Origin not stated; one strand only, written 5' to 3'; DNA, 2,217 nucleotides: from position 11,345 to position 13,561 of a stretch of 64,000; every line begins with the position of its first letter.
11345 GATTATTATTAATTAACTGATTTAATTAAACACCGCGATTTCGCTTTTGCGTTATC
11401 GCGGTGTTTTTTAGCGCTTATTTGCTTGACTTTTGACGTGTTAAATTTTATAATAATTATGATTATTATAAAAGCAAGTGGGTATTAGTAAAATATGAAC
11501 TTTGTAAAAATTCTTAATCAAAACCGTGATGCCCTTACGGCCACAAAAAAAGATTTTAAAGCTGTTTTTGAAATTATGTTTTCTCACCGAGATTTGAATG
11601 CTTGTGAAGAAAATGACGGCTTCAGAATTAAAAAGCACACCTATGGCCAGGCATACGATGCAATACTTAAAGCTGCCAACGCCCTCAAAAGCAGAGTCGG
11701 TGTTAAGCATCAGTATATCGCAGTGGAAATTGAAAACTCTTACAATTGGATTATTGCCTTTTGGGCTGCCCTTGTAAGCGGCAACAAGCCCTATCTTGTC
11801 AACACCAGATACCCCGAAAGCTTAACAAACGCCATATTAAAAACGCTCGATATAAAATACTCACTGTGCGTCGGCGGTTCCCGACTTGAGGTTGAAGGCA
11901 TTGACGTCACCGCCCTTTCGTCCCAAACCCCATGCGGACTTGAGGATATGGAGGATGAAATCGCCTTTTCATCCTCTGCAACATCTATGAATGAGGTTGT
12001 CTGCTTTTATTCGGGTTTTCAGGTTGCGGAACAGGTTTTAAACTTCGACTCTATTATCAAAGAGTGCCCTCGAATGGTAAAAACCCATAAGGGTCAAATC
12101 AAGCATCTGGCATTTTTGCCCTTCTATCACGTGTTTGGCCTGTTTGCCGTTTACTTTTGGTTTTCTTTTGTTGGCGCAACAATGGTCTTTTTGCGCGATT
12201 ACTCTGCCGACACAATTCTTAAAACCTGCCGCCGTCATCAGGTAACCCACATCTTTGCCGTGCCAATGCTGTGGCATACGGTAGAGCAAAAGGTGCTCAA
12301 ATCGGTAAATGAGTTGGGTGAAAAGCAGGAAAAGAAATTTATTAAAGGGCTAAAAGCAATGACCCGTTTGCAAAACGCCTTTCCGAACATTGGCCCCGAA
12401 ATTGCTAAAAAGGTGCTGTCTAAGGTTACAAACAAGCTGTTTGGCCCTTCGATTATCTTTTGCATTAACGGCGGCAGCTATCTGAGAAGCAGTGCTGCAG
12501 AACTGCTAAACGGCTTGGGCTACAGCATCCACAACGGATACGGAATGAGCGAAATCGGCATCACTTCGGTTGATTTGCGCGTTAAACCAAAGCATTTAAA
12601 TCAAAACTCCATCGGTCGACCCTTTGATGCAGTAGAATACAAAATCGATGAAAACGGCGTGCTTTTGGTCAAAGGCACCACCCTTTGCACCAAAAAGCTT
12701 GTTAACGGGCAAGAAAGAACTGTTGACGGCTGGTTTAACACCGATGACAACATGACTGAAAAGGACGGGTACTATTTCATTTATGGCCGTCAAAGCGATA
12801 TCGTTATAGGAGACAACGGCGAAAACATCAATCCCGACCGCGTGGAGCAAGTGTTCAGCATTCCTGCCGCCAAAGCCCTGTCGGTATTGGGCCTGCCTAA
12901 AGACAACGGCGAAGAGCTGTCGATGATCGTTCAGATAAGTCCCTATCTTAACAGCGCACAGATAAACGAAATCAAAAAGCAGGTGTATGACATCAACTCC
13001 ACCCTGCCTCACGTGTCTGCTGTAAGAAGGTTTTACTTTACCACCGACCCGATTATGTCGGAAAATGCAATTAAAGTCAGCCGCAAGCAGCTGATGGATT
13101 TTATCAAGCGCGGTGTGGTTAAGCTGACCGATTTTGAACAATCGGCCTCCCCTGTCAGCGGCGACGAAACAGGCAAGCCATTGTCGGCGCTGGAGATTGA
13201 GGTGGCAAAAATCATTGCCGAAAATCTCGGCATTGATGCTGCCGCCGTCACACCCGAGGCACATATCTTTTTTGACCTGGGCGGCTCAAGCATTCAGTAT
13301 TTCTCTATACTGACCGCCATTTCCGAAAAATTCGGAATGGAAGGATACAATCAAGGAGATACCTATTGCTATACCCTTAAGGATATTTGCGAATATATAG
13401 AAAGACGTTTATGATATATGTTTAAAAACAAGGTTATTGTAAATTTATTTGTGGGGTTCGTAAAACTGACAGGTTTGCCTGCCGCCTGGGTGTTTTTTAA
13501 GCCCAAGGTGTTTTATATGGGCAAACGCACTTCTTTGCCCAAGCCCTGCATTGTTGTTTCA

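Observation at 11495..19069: Operon-like lipid acylation cluster: adenylase-carrier fusion, two PlsC acyltransferases, free carrier protein, LRAT/PLAAT-like enzyme, membrane protein, then hydrolases and a membrane GT2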

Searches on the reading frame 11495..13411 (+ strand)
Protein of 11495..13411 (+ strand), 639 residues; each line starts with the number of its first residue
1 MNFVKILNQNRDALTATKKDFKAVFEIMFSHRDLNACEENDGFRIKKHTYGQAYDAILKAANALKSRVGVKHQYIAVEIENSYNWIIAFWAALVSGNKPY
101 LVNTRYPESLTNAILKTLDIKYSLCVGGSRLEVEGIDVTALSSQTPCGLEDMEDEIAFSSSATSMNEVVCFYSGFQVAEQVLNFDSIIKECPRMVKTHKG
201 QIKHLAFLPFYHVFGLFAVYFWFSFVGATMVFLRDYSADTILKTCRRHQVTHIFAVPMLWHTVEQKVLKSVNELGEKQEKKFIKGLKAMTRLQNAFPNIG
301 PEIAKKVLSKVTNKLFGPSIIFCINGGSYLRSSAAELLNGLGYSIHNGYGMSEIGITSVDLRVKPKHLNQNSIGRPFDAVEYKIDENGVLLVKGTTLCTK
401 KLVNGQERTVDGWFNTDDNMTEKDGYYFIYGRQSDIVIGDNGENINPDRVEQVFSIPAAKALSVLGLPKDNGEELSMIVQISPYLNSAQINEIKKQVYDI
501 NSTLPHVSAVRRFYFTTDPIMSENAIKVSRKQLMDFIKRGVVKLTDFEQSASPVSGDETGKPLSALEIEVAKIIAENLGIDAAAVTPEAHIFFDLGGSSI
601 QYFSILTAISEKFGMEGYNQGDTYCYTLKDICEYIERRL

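Call 3: search_protein_families(library=pfam, proteins=[window:11495-13411:+], max_evalue=0.01)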
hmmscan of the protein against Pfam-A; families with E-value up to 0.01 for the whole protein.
window:11495-13411:+ (639 aa): 3 families
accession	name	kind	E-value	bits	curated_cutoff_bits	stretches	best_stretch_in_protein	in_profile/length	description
PF00501.34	AMP-binding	-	1.5e-31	110.1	29.9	2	201-390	205-363/384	AMP-binding enzyme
PF00550.31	PP-binding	-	6.1e-07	30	20.8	1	570-615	3-47/67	Phosphopantetheine attachment site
PF19512.4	DUF6046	-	0.0035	17.7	27.4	0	70-168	22-115/122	Domain of unknown function (DUF6046)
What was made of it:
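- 11495..13414 (+): Adenylase-carrier (A-T) fusion, 639 aa. An ANL-superfamily adenylating domain is fused to a PCP-like carrier (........). Pfam AMP-binding plus PP-binding (call 3).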

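Call 4: search_protein_families(library=ncbifam, proteins=[window:11495-13411:+], max_evalue=0.01)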
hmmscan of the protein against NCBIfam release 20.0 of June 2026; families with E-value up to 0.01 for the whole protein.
window:11495-13411:+ (639 aa): 81 families (the best 25 are shown)
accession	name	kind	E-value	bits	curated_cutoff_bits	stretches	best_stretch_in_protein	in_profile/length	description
TIGR01923.1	menE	equivalog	7.2e-31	107.5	330.15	2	326-469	232-384/442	o-succinylbenzoate--CoA ligase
NF004837.0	PRK06187.1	subfamily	3.7e-26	91.5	476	2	301-517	268-503/531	long-chain-fatty-acid--CoA ligase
NF006539.0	PRK09029.1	equivalog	5.7e-22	78.2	494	2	325-539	247-453/458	o-succinylbenzoate--CoA ligase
NF002966.0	PRK03640.1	equivalog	8.2e-21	74.1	556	1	305-533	241-476/483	o-succinylbenzoate--CoA ligase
NF004114.0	PRK05605.1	equivalog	1.7e-20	72.9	766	2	199-267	262-330/575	long-chain-fatty-acid--CoA ligase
NF005307.0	PRK06839.1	equivalog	1.7e-17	63.2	748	2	325-482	271-442/496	o-succinylbenzoate--CoA ligase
NF052580.1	Str24CoAsynCasG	equivalog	5.1e-17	61.4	750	2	409-533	425-546/548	steroid-24-oyl-CoA synthetase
NF005801.1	PRK07656.1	equivalog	5.2e-17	61.6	657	3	345-470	308-440/500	FadD3 family acyl-CoA ligase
NF005797.0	PRK07638.1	equivalog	2.1e-16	59.5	518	1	346-538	283-480/487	acyl-CoA synthetase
NF052269.1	Staph_lig_FadD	equivalog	2.1e-16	59.4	650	2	319-483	266-444/499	long-chain-fatty-acid--CoA ligase FadD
NF005702.0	PRK07514.1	subfamily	1.5e-15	56.6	558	2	371-485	322-453/506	malonyl-CoA synthase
NF006182.0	PRK08316.1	subfamily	4.3e-14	51.9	663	2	344-471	314-455/523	fatty acyl-CoA synthetase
NF009233.0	PRK12583.1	subfamily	6.7e-14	51.2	832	1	410-496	426-513/558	fatty acid CoA ligase family protein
NF038343.1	ligase_FadD11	exception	2.2e-12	46.2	950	1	303-454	312-466/585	fatty acid--CoA ligase FadD11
TIGR01733.1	AA-adenyl-dom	subfamily_domain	1.3e-11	43.9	317.4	1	49-288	1-257/409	amino acid adenylation domain-containing protein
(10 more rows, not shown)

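Call 8: find_homologous_proteins(query=window:11495-13411:+, max_evalue=1e-10)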
Query window:11495-13411:+ (639 aa): 1461 proteins with E <= 1e-10 among 8000 candidates; the best 120 are listed.
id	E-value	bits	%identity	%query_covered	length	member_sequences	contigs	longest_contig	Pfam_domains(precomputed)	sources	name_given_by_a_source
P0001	0.0e+0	1455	100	100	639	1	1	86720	PF00550.32,PF00501.35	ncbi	-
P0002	0.0e+0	1230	82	100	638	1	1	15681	PF00550.32,PF00501.35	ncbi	-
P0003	0.0e+0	1089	73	100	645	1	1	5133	PF00550.32,PF00501.35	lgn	-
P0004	1.4e-265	901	61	100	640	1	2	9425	PF00550.32,PF00501.35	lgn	-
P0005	3.6e-265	899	61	100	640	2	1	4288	PF00550.32,PF00501.35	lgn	-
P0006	2.4e-263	893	62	100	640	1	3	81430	PF00550.32,PF00501.35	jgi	-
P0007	4.2e-261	886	61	100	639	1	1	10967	PF00550.32,PF00501.35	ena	-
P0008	4.2e-261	886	60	100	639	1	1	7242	PF00550.32,PF00501.35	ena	-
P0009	4.3e-261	886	60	100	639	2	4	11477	PF00550.32,PF00501.35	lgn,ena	-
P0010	7.2e-261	885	60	100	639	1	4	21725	PF00550.32,PF00501.35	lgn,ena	-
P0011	8.2e-261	885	61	100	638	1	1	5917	PF00550.32,PF00501.35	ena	-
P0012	1.5e-260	884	60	100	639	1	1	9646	PF00550.32,PF00501.35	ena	-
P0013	2.1e-260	884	61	100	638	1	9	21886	PF00550.32,PF00501.35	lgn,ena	-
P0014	2.2e-260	883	60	100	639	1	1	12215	PF00550.32,PF00501.35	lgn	-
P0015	2.9e-260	883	60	100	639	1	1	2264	PF00550.32,PF00501.35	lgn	-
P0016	5.5e-260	882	60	100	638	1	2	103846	PF00550.32,PF00501.35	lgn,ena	-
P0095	3.7e-246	836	56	99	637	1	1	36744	PF00550.32,PF00501.35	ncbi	-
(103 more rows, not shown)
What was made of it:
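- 11495..13414 (+): More than 100 full-length homologue clusters at 56-82% identity (call 8).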

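Call 10: find_related_loci(query=window:11495-13411:+, collection=genome_contigs, flank=8000)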
Query window:11495-13411:+ (639 aa) in genome_contigs; peptide patterns used: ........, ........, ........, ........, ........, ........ (x = any residue, [..] = any of these).
115 stretches matched a pattern; 2 encode a relative of the query (tblastn E <= 1e-3); 2 distinct loci.
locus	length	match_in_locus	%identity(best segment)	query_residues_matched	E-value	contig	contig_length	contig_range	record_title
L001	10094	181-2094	82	1-639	0e+0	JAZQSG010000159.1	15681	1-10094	MAG: Acutalibacteraceae bacterium isolate T1900045211_TC20190207.MAGScoT_cleanbin_000005 SGB_5348_k141_3275120, whole ge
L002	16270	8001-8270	35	411-497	1e-6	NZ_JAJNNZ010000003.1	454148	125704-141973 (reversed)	Vibrio gelatinilyticus strain ZSDZ34 3, whole genome shotgun sequence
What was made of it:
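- Tried and rejected: Reference-genome scan with the single A-T protein (call 10).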

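Call 11: find_encoding_contigs(protein=P0016, flank=9000, max_places=3)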
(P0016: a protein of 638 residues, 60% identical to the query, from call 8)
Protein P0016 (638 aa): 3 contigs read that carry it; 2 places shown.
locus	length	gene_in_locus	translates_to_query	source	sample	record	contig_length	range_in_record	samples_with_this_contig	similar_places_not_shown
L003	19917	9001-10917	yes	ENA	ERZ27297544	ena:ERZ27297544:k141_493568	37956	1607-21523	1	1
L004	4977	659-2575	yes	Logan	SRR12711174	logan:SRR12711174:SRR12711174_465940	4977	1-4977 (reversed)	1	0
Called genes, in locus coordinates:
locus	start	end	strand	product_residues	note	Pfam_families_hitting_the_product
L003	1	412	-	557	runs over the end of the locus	PF09972:DUF2207, PF20990:DUF2207_C (weak)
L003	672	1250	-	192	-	PF01726:LexA_DNA_bind, PF00717:Peptidase_S24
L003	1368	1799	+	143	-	-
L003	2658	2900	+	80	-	PF13443:HTH_26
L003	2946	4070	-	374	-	PF07907:YibE_F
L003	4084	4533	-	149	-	PF12802:MarR_2, PF09339:HTH_IclR (faint)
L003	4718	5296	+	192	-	PF03382:DUF285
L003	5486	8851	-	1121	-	-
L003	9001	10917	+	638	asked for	PF00501:AMP-binding, PF00550:PP-binding (weak)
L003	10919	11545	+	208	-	PF01553:Acyltransferase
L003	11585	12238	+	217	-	PF01553:Acyltransferase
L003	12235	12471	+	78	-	PF00550:PP-binding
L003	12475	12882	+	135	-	PF04970:LRAT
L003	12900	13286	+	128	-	PF13240:Zn_Ribbon_1 (weak)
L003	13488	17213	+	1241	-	PF09479:Flg_new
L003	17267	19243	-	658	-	PF17802:SpaA, PF24547:DUF7601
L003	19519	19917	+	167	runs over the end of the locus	PF00588:SpoU_methylase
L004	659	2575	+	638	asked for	PF00501:AMP-binding, PF00550:PP-binding (weak)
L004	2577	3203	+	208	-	PF01553:Acyltransferase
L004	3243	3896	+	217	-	PF01553:Acyltransferase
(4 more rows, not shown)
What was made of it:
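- Independence from flanks: L003 carries the core among unrelated genes (call 11).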

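Call 12: find_encoding_contigs(protein=P0095, flank=9000, max_places=3)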
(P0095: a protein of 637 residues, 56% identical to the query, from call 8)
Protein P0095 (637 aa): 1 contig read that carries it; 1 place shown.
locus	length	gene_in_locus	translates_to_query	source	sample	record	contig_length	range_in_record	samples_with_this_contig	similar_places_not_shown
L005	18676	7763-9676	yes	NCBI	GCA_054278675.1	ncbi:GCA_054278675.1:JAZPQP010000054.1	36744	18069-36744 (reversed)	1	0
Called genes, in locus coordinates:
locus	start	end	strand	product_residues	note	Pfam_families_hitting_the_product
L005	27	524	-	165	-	-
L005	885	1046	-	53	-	-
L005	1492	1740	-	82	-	PF05339:DUF739 (weak), PF01381:HTH_3 (weak), PF13443:HTH_26 (weak)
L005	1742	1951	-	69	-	-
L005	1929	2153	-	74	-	-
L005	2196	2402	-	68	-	-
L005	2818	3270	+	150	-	PF12844:HTH_19 (weak), PF13560:HTH_31, PF01381:HTH_3, PF13443:HTH_26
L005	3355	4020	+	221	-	PF02661:Fic (weak)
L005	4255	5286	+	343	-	PF14659:Phage_int_SAM_3 (weak), PF22022:Phage_int_M (weak), PF00589:Phage_integrase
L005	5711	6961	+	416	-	-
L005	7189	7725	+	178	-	PF13248:Zn_ribbon_3 (weak)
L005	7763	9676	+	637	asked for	PF00501:AMP-binding, PF00550:PP-binding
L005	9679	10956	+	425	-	PF01553:Acyltransferase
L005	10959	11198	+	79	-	PF00550:PP-binding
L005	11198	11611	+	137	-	PF04970:LRAT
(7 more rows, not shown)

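Call 13: find_encoding_contigs(protein=P0006, flank=9000, max_places=3)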
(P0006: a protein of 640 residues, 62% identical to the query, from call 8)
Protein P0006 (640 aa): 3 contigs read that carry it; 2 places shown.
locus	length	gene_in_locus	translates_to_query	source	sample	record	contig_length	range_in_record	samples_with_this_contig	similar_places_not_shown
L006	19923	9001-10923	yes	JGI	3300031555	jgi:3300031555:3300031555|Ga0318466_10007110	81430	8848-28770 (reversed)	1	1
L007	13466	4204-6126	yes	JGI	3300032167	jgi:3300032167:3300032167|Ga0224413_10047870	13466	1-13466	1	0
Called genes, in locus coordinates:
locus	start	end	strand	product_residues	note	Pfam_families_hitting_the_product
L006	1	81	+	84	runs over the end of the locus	-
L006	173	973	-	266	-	PF12833:HTH_18, PF00165:HTH_AraC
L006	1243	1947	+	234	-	PF13353:Fer4_12, PF04055:Radical_SAM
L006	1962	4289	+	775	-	PF02901:PFL-like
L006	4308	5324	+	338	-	PF21621:MPI_cupin_dom (weak)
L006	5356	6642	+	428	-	PF00370:FGGY_N, PF02782:FGGY_C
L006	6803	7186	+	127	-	PF03703:bPH_2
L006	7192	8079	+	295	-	-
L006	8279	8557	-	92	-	-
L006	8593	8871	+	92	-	-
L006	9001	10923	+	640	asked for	PF00501:AMP-binding, PF00550:PP-binding (weak)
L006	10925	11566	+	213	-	PF01553:Acyltransferase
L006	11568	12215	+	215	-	PF01553:Acyltransferase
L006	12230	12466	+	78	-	PF00550:PP-binding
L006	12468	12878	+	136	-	PF04970:LRAT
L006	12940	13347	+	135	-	PF13240:Zn_Ribbon_1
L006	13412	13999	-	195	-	PF22624:AASDHPPT_N (weak), PF01648:ACPS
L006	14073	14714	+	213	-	PF11167:DUF2953 (weak)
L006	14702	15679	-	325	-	PF00561:Abhydrolase_1, PF12146:Hydrolase_4, PF12697:Abhydrolase_6, PF12695:Abhydrolase_5 (faint)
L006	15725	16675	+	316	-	PF02129:Peptidase_S15 (faint), PF20434:BD-FAE (faint), PF00561:Abhydrolase_1, PF12146:Hydrolase_4, PF12697:Abhydrolase_6 (weak), PF00326:Peptidase_S9 (weak)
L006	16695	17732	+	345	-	PF00535:Glycos_transf_2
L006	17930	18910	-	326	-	PF02504:FA_synthesis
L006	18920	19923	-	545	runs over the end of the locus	PF02734:Dak2, PF21645:FakA-like_M, PF13684:FakA-like_C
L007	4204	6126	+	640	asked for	PF00501:AMP-binding, PF00550:PP-binding (weak)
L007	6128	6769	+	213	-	PF01553:Acyltransferase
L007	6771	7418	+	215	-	PF01553:Acyltransferase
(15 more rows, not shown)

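Call 15: search_solved_structures(query=window:11495-13411:+, max_evalue=0.00001)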
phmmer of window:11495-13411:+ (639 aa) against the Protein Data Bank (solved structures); distinct sequences matched with E-value up to 0.00001: 35.
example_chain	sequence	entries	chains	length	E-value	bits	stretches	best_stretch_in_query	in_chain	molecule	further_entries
3ipl_A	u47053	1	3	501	1.9e-15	59.6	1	325-479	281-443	2-succinylbenzoate--CoA ligase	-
5x8f_A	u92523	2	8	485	4e-12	48.6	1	320-466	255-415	2-succinylbenzoate--CoA ligase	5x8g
5buq_A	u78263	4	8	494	4.1e-12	48.5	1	318-466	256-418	2-succinylbenzoate--CoA ligase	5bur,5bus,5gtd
3cw8_X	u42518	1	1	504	2.2e-10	42.8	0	406-535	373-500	4-chlorobenzoyl CoA ligase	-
1t5d_X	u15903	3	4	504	3.4e-10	42.2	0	406-535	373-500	4-chlorobenzoyl CoA ligase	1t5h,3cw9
2qvx_X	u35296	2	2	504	3.5e-10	42.2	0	406-535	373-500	4-Chlorobenzoate CoA Ligase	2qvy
2qvz_X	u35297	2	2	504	3.5e-10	42.1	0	406-535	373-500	4-Chlorobenzoate CoA Ligase/Synthetase | 4-Chlorobenzoate CoA Ligase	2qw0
3dlp_X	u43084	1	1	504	4.8e-10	41.7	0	406-535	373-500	4-Chlorobenzoate CoA Ligase/Synthetase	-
4zjb_G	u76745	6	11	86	1.6e-09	40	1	563-636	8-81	Acyl carrier protein | Acyl carrier protein,Acyl carrier protein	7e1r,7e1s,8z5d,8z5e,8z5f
8jfh_E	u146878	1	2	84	1.7e-09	39.9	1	563-636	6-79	Acyl carrier protein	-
5h9g_A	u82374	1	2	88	2e-09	39.7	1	564-636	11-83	Acyl carrier protein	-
8jfn_B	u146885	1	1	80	2.7e-09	39.2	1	566-636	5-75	Acyl carrier protein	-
8jfg_G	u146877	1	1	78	3.1e-09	39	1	568-636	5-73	Acyl carrier protein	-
8jfi_G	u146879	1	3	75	5.4e-09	38.2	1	570-636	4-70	Acyl carrier protein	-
5h9h_A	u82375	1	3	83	7e-09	37.9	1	564-636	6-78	Acyl carrier protein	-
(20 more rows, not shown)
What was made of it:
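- The A domain resembles MenE and aryl-CoA ligases as much as fatty-acid ligases (calls 4, 15).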

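Call 31: search_protein_families(library=pfam, proteins=[L006:13412-13996:-], max_evalue=0.01)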
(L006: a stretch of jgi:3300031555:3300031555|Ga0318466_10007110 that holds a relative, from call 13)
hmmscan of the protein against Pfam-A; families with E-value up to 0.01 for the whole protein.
L006:13412-13996:- (194 aa): 3 families
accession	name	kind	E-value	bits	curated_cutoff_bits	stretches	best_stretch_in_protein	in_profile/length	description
PF01648.25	ACPS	-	1.7e-13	51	25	1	98-184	1-86/111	4'-phosphopantetheinyl transferase superfamily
PF22624.1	AASDHPPT_N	-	5.5e-07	30.2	27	1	11-94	6-97/100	4'-phosphopantetheinyl transferase, N-terminal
PF17837.6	4PPT_N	-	0.0086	16.6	27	0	51-95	25-68/68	4'-phosphopantetheinyl transferase N-terminal domain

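Call 58: search_protein_families(library=padloc, proteins=[window:11495-13411:+], max_evalue=0.001)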
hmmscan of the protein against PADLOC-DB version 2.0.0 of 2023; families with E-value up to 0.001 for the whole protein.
window:11495-13411:+ (639 aa): 0 families

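Call 71: search_protein_families(library=pfam, proteins=[L006:12940-13344:+, L003:12900-13283:+], max_evalue=0.0001)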
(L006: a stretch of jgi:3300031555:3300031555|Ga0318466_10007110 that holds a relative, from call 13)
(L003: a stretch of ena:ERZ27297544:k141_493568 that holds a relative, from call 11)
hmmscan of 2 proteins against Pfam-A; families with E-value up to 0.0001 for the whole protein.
L006:12940-13344:+ (135 aa): 3 families
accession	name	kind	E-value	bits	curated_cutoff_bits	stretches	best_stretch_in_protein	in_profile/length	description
PF13240.11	Zn_Ribbon_1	-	3.7e-08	33.4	25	1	3-23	2-22/23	zinc-ribbon domain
PF12773.13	DZR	-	6.5e-05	23.5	27.3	1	3-25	1-23/45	Double zinc ribbon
PF13248.11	Zn_ribbon_3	-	7.7e-05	22.5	27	0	2-22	4-24/26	zinc-ribbon domain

L003:12900-13283:+ (128 aa): 1 family
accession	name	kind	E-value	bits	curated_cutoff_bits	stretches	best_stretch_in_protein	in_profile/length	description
PF13240.11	Zn_Ribbon_1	-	1.9e-06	27.9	25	1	3-22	2-21/23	zinc-ribbon domain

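Call 73: list_cluster_members(proteins=[P0001, P0145, P0226, P0201, P0232, P0241, P0302, P0339, P0342, P0350])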
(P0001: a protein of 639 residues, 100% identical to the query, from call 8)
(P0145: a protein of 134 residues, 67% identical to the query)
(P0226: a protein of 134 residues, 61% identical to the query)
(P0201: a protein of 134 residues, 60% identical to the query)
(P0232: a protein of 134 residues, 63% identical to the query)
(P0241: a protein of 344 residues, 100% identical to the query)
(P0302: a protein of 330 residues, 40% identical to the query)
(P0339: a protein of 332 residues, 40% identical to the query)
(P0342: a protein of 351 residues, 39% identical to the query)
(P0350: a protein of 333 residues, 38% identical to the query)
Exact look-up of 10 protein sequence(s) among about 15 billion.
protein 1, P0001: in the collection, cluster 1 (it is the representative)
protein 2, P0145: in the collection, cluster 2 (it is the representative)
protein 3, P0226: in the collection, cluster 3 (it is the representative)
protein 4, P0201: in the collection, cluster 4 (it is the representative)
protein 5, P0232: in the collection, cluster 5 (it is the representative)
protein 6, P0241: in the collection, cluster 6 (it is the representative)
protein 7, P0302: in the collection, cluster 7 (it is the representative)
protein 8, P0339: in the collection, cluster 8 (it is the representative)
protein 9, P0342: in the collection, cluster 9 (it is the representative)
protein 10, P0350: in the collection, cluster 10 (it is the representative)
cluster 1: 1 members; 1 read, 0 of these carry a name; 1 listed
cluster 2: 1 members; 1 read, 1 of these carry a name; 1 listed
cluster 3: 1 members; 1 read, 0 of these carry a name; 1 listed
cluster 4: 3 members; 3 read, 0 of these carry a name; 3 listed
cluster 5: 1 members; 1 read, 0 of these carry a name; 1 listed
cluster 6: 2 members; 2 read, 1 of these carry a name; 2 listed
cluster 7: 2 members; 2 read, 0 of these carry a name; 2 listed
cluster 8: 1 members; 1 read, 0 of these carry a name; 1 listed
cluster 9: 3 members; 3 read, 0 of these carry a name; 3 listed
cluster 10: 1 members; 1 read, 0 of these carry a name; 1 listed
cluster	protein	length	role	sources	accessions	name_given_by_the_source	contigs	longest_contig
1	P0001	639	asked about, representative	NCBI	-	-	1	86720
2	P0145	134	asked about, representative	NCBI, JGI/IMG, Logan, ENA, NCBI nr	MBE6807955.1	MAG: hypothetical protein E7524_00630 [Ruminococcaceae bacterium] | hypothetical protein [Oscillospiraceae bacterium]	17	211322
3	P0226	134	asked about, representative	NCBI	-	-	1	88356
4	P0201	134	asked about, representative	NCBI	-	-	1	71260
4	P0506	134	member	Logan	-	-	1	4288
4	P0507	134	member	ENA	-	-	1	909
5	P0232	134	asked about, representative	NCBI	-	-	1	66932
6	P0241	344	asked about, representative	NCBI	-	-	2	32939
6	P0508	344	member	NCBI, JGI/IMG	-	phosphopantetheinyl transferase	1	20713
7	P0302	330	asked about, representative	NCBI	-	-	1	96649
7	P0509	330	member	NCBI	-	-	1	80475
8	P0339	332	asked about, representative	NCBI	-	-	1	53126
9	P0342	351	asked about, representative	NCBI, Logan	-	-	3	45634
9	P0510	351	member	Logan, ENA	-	-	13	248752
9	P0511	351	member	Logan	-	-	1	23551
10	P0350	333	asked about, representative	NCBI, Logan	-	-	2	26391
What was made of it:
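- All carriers of the cassette are uncultured MAGs or metagenome contigs (calls 8, 10, 73).
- Tried and rejected: Only MAG-level names were returned (call 73).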
